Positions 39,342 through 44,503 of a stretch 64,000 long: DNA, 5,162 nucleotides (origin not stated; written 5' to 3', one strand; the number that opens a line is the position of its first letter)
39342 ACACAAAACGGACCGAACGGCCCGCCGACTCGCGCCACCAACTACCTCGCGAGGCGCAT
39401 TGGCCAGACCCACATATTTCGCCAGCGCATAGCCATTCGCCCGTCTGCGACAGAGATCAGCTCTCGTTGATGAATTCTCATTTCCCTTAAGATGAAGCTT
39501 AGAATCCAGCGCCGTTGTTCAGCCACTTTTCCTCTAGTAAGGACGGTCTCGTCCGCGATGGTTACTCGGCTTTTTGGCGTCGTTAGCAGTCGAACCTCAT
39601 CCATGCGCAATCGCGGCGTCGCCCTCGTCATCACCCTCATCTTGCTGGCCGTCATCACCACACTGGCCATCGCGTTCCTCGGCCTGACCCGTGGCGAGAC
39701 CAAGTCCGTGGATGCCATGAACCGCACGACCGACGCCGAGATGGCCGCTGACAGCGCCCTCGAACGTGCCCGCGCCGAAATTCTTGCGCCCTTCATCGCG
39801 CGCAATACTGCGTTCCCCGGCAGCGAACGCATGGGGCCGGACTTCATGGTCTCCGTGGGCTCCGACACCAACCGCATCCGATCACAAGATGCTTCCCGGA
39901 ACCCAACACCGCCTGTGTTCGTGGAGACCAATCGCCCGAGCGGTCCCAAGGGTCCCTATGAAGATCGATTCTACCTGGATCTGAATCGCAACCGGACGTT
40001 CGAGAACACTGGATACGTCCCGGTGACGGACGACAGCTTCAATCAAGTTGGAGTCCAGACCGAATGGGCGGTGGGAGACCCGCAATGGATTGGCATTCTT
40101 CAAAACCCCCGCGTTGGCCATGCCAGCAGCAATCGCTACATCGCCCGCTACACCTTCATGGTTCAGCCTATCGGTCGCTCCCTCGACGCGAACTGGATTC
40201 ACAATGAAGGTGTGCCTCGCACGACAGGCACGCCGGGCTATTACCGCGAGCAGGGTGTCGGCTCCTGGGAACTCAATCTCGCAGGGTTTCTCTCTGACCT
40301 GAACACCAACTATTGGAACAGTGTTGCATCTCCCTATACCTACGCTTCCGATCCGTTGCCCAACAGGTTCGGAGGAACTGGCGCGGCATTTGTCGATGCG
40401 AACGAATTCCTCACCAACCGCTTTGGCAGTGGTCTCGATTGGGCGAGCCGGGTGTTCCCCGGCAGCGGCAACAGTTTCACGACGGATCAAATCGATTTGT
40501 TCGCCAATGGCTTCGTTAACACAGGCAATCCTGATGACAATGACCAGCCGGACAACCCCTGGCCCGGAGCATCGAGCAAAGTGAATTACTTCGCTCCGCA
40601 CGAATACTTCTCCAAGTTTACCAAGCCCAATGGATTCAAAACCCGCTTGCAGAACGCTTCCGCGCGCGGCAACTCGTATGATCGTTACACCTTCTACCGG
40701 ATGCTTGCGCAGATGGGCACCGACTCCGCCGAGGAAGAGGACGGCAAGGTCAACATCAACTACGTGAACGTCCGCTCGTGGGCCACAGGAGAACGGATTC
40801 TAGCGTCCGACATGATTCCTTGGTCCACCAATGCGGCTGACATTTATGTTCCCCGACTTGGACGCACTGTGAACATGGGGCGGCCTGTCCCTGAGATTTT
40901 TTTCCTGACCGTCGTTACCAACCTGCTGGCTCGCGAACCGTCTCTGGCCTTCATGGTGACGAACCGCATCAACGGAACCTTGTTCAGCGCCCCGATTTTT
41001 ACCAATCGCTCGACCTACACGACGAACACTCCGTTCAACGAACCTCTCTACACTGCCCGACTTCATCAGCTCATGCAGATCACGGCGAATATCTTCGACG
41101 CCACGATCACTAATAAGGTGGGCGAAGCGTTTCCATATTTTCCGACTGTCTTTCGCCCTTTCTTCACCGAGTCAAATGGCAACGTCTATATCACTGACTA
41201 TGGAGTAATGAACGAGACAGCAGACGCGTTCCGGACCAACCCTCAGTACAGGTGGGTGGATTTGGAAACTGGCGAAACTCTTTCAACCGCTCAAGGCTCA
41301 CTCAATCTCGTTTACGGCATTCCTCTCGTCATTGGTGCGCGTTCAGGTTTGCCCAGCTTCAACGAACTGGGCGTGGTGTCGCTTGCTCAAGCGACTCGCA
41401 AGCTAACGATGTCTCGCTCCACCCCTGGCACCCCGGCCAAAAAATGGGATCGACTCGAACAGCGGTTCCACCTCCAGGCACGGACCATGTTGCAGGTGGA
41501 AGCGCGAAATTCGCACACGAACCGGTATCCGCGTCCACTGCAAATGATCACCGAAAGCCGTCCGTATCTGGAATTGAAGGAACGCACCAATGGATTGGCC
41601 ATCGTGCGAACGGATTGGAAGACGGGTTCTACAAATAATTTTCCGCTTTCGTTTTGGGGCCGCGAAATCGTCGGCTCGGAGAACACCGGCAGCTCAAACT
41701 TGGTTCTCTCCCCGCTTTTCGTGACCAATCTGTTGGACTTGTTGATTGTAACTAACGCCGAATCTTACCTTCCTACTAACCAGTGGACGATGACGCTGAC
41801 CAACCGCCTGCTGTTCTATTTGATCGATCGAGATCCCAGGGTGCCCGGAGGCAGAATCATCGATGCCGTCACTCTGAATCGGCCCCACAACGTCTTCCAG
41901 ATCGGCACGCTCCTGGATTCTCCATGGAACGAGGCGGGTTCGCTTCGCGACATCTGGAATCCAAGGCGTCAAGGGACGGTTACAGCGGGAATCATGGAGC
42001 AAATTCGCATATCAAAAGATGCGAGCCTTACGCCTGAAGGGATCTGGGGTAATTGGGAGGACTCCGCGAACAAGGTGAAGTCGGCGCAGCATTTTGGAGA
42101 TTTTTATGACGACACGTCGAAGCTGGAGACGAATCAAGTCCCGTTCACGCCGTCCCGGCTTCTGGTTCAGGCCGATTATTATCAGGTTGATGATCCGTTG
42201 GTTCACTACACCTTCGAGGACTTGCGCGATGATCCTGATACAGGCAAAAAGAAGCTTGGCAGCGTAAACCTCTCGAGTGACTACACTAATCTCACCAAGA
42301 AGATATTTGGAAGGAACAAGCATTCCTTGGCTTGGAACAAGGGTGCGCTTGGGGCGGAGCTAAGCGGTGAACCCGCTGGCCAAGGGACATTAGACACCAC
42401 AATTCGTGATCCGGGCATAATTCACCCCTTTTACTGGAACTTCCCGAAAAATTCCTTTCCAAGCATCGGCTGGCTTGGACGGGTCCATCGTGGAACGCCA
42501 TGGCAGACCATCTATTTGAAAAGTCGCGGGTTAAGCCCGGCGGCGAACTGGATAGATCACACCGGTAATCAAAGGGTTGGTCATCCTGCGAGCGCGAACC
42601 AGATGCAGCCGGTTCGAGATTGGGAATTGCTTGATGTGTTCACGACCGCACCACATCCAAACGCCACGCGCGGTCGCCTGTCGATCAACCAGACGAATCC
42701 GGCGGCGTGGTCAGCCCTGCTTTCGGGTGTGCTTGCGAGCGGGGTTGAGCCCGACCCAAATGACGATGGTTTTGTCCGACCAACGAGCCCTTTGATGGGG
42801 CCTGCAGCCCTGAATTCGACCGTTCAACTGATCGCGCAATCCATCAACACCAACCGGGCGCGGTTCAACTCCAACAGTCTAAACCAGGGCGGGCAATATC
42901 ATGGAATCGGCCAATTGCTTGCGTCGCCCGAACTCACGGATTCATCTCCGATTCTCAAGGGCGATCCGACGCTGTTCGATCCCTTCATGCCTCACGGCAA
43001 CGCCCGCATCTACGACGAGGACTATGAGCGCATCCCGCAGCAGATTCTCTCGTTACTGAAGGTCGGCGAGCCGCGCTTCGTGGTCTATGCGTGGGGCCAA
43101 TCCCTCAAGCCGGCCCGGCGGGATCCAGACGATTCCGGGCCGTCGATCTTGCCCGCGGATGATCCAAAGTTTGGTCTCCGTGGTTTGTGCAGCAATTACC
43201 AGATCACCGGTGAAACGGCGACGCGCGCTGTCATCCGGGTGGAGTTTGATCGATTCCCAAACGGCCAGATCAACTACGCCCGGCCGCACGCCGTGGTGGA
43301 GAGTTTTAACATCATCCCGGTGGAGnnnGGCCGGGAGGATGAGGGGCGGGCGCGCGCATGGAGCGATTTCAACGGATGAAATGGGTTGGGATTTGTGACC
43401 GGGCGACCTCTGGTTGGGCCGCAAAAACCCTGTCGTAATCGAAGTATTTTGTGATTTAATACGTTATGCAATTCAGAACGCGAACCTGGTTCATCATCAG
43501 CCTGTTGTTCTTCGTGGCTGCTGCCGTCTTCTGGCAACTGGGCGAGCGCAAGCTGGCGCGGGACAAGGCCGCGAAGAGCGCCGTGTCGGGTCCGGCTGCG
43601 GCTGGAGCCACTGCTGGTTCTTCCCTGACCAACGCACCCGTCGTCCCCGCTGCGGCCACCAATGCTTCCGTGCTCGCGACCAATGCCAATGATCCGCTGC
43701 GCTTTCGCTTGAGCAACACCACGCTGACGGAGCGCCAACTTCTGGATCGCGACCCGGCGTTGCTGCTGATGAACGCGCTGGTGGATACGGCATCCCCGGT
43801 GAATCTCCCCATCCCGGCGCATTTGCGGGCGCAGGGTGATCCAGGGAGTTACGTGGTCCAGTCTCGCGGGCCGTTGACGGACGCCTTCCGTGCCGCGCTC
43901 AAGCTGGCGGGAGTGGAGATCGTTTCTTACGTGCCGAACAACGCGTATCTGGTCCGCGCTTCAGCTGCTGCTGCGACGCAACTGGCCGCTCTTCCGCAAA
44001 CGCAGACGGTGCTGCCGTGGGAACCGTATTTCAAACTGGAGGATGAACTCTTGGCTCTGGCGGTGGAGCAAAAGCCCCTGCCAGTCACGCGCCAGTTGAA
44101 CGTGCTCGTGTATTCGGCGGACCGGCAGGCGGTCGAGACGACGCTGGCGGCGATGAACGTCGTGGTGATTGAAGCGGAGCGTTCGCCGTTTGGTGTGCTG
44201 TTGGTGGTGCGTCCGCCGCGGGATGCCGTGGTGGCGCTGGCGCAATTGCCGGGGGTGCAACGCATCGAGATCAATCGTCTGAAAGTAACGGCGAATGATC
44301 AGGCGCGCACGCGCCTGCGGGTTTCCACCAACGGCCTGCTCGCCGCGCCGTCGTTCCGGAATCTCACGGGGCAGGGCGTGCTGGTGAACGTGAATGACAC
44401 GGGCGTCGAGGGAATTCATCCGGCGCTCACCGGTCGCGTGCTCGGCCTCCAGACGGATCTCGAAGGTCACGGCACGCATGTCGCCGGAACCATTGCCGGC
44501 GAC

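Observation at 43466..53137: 3,223-aa subtilase with an unusual stacked architecture (TM anchor, prodomain, S8, two P-domains, DUF642-like module, about 10 PPC modules, duplicated C-terminal module)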

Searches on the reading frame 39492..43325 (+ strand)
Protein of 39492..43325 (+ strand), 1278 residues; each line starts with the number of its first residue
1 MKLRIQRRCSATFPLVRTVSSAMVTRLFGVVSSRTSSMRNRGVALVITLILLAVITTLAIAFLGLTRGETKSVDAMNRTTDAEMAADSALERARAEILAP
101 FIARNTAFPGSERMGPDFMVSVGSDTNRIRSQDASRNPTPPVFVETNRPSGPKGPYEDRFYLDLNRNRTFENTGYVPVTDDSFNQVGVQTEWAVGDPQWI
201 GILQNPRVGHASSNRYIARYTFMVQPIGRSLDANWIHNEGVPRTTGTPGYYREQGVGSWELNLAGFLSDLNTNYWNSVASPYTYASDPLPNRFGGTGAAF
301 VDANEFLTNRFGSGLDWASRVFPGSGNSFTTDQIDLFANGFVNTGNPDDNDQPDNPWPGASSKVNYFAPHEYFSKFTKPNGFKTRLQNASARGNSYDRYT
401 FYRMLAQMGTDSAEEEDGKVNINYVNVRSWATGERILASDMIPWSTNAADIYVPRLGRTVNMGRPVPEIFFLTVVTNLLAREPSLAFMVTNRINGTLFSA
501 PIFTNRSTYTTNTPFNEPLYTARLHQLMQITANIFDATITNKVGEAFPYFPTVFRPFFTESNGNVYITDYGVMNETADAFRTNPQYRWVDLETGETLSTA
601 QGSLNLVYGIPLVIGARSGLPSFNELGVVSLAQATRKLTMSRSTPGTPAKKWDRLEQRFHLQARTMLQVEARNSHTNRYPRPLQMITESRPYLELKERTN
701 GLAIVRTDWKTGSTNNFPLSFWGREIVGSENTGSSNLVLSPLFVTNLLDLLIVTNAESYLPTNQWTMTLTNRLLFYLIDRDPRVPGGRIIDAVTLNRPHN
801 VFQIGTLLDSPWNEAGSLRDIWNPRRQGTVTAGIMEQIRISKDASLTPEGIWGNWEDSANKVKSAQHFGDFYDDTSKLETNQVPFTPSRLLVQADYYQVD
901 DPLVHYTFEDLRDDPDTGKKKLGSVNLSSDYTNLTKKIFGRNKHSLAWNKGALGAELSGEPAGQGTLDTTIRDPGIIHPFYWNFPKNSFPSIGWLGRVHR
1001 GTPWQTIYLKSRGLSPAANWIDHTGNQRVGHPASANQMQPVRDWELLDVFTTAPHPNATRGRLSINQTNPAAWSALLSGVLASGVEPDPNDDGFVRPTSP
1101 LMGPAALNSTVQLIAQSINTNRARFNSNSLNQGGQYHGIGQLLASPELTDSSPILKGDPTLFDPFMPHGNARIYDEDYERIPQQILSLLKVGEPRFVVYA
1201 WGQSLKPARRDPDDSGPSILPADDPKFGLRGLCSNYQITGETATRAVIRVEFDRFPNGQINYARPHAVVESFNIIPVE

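Call 9: search_protein_families(library=pfam, proteins=[window:39492-43325:+], max_evalue=0.01)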
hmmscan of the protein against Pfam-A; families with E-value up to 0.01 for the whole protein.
window:39492-43325:+ (1278 aa): 0 families

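Call 31: search_solved_structures(query=A3, max_evalue=10, show_alignments=2)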
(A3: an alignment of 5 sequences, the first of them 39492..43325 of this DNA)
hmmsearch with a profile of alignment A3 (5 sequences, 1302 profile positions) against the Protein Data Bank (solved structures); distinct sequences matched with E-value up to 10: 0.
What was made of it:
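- Tried and rejected: No hits even at E<=10 (call 31).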

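Call 32: search_protein_families(library=ncbifam, proteins=[window:39492-43325:+], max_evalue=1)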
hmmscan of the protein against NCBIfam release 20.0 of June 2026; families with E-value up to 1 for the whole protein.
window:39492-43325:+ (1278 aa): 4 families
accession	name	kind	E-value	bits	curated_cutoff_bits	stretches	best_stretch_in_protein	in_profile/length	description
TIGR02600.1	Verru_Chthon_A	subfamily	2e-08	32.7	332.3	1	42-94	1-53/1296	Verru_Chthon cassette protein A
NF037980.1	T2SS_GspK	equivalog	0.00044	19.9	130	1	41-97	2-58/307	type II secretion system minor pseudopilin GspK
TIGR01707.1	gspI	equivalog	0.037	14.5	44.35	1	42-104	1-63/101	type II secretion system minor pseudopilin GspI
TIGR00819.1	ydaH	subfamily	0.075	11.5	753.55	1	20-105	5-89/521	AbgT family antimetabolite efflux transporter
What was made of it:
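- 39492..43328 (+): Giant GspK-like pseudopilin (1,278-aa ORF). The likely true start is M38 at 39603, giving the leader MRNRG|VALVITL. NCBIfam matches the N-terminus only: Verru_Chthon cassette protein A 2e-8 and T2SS_GspK 4.4e-4 (call 32).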

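Call 72: find_homologous_proteins(query=window:39492-43325:+, max_evalue=0.00001)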
Query window:39492-43325:+ (1278 aa): 1275 proteins with E <= 0.00001 among 8000 candidates; the best 120 are listed.
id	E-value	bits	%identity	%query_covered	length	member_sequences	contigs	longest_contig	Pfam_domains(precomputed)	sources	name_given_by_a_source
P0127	0.0e+0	2888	100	97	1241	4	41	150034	-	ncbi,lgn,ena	-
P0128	0.0e+0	2170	77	97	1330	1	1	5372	-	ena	-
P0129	0.0e+0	1511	56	97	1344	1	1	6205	-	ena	-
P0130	0.0e+0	1472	55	98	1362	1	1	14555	-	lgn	-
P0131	0.0e+0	1397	54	97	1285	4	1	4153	-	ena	-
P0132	0.0e+0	1395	54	97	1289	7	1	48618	-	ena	-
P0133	0.0e+0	1376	54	97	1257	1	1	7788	-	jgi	jgi:hypothetical protein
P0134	0.0e+0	1355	53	97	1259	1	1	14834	-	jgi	jgi:hypothetical protein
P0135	0.0e+0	1340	53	97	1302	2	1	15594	-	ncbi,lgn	-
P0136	0.0e+0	1310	52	97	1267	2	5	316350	-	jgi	jgi:hypothetical protein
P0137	0.0e+0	1310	51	98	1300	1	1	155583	-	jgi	-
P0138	0.0e+0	1307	52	97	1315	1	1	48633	-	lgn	-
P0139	0.0e+0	1306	53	97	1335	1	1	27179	-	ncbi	-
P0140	0.0e+0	1295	52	100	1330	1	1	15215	-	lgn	-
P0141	0.0e+0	1285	51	97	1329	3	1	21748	-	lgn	-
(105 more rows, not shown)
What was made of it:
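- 39492..43328 (+): P0127 is 100% identical and starts at M38 (call 72).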

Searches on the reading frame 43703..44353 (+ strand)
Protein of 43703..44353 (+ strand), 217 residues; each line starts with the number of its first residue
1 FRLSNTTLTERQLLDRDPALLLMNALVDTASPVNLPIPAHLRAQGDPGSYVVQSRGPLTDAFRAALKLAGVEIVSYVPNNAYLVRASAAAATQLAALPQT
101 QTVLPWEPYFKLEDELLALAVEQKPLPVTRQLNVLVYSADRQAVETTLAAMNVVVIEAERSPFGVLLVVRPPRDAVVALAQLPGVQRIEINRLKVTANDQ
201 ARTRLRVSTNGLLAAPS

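Call 70: search_solved_structures(query=A6, max_evalue=10, show_alignments=3)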
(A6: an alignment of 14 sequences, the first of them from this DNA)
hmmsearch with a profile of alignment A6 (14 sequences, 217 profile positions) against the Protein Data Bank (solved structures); distinct sequences matched with E-value up to 10: 2.
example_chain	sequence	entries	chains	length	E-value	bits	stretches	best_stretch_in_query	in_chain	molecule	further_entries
7mcd_A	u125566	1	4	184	0.00013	24.6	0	64-92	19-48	AI-designed TIM-barrel F15C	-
1zov_A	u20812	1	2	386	1.5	11.3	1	34-85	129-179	Monomeric sarcosine oxidase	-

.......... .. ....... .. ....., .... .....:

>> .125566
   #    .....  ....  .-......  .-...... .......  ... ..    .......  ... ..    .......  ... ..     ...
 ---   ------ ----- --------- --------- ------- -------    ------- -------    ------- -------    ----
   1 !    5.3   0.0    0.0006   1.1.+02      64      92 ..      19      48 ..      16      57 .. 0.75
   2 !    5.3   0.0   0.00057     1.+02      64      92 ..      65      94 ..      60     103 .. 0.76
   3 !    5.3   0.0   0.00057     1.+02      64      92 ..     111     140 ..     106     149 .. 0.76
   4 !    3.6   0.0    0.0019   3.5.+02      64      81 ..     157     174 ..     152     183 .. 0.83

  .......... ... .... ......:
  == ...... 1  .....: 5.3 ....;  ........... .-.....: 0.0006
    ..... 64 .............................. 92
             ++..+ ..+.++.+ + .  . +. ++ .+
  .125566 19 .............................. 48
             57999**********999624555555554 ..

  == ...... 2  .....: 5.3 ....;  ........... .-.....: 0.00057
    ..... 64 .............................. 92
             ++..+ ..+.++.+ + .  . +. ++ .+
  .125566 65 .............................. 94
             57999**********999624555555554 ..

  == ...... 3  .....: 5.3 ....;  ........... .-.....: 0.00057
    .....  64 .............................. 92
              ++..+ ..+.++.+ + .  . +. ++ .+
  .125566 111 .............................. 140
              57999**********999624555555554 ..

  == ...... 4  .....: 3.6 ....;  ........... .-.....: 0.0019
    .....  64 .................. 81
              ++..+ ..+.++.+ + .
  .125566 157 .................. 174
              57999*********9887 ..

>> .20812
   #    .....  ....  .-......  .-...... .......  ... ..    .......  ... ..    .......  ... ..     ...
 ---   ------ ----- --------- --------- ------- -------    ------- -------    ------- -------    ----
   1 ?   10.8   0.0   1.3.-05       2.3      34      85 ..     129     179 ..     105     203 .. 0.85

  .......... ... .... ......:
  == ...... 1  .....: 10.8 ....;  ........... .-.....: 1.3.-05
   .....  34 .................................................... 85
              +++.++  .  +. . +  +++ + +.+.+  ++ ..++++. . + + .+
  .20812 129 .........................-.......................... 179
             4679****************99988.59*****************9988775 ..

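Call 71: search_protein_families(library=pfam, alignment_id=A6, max_evalue=1)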
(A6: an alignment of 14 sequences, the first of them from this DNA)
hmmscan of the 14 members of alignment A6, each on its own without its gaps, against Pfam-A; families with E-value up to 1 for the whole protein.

A. member 1, seq(217 aa): 0 families

B. families by the number of members that match (of 14 scanned): 1 family
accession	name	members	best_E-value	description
PF08975.16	2H-phosphodiest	1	0.13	Domain of unknown function (DUF1868)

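Call 74: find_related_loci(query=A6, collection=genome_contigs, flank=10000)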
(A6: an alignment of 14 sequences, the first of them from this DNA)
Query A6 (217 aa) in genome_contigs; peptide patterns used: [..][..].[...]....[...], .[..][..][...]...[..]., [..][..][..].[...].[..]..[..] (x = any residue, [..] = any of these).
599 stretches matched a pattern (row limit reached: there are more); 566 encode a relative of the query (tblastn E <= 1e-3); the best 80 are kept; 80 distinct loci.
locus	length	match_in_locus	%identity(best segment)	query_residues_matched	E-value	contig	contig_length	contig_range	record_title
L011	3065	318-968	59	1-217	2e-75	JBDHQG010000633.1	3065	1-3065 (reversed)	MAG: Limisphaerales bacterium isolate AS-MICRO-OLR.142 NODE_193603_length_3065_cov_2.638927, whole genome shotgun sequen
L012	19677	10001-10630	58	1-210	1e-74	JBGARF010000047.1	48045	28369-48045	MAG: Limisphaerales bacterium isolate MAG_MBR_H10.46 MBRH10-46_opera_contig_2776, whole genome shotgun sequence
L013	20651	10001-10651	56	1-217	8e-74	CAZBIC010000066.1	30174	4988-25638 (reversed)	MAG TPA_asm: uncultured Bifidobacterium sp. isolate SRP302895_co1_406 genome assembly, contig: NODE_2699_length_30174_co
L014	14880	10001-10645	58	1-215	2e-72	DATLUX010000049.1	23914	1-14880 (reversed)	MAG TPA_asm: Verrucomicrobiia bacterium isolate SMAG_U13177 k141_203497, whole genome shotgun sequence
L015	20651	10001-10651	55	1-217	4e-72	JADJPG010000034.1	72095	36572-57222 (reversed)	MAG: Verrucomicrobia bacterium isolate Fred_18-Q3-R57-64_BATAC.349 tig00022298-10-719610, whole genome shotgun sequence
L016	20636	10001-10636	55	1-212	2e-70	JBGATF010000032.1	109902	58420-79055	MAG: Limisphaerales bacterium isolate MAG_AAO_H10.62 AAOH10-62_opera_contig_922, whole genome shotgun sequence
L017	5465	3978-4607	54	1-210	5e-70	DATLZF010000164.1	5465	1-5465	MAG TPA_asm: Candidatus Methylomirabilota bacterium isolate SMAG_U13291 k141_4570, whole genome shotgun sequence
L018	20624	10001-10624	55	1-208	4e-69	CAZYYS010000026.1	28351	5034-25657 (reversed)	MAG TPA_asm: uncultured Verrucomicrobiota bacterium isolate SRP237561_co1_386 genome assembly, contig: NODE_2500_length_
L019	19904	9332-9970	57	2-215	6e-68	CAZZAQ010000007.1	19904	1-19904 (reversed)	MAG TPA_asm: uncultured Bifidobacterium sp. isolate SRP119689_co1_255 genome assembly, contig: NODE_3652_length_19904_co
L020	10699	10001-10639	56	2-215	5e-67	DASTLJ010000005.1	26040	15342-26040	MAG TPA_asm: Verrucomicrobiia bacterium isolate SMAG_U2734 k141_1337040, whole genome shotgun sequence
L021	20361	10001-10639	54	1-213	2e-66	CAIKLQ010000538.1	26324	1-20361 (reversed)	MAG: uncultured Verrucomicrobia bacterium isolate KTt_bin-1485 genome assembly, contig: bin-1485:0538/1053, whole genome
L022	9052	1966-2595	53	1-210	6e-66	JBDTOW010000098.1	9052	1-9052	MAG: Verrucomicrobiota bacterium isolate cluster3_bin.183 NODE_36438_length_9052_cov_4.966100, whole genome shotgun sequ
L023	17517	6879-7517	53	1-213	1e-65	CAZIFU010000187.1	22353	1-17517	MAG TPA_asm: uncultured Verrucomicrobiota bacterium isolate binchicken_co165_100 genome assembly, contig: k141_2843865,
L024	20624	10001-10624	54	1-208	2e-65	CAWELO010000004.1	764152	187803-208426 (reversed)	MAG: uncultured Verrucomicrobiae bacterium isolate MFD05705.bin.1.195 genome assembly, contig: contig_20064, whole genom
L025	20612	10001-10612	54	1-210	7e-65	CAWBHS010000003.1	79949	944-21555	MAG: uncultured Verrucomicrobiae bacterium isolate MFD05684.bin.2.284 genome assembly, contig: contig_104445, whole geno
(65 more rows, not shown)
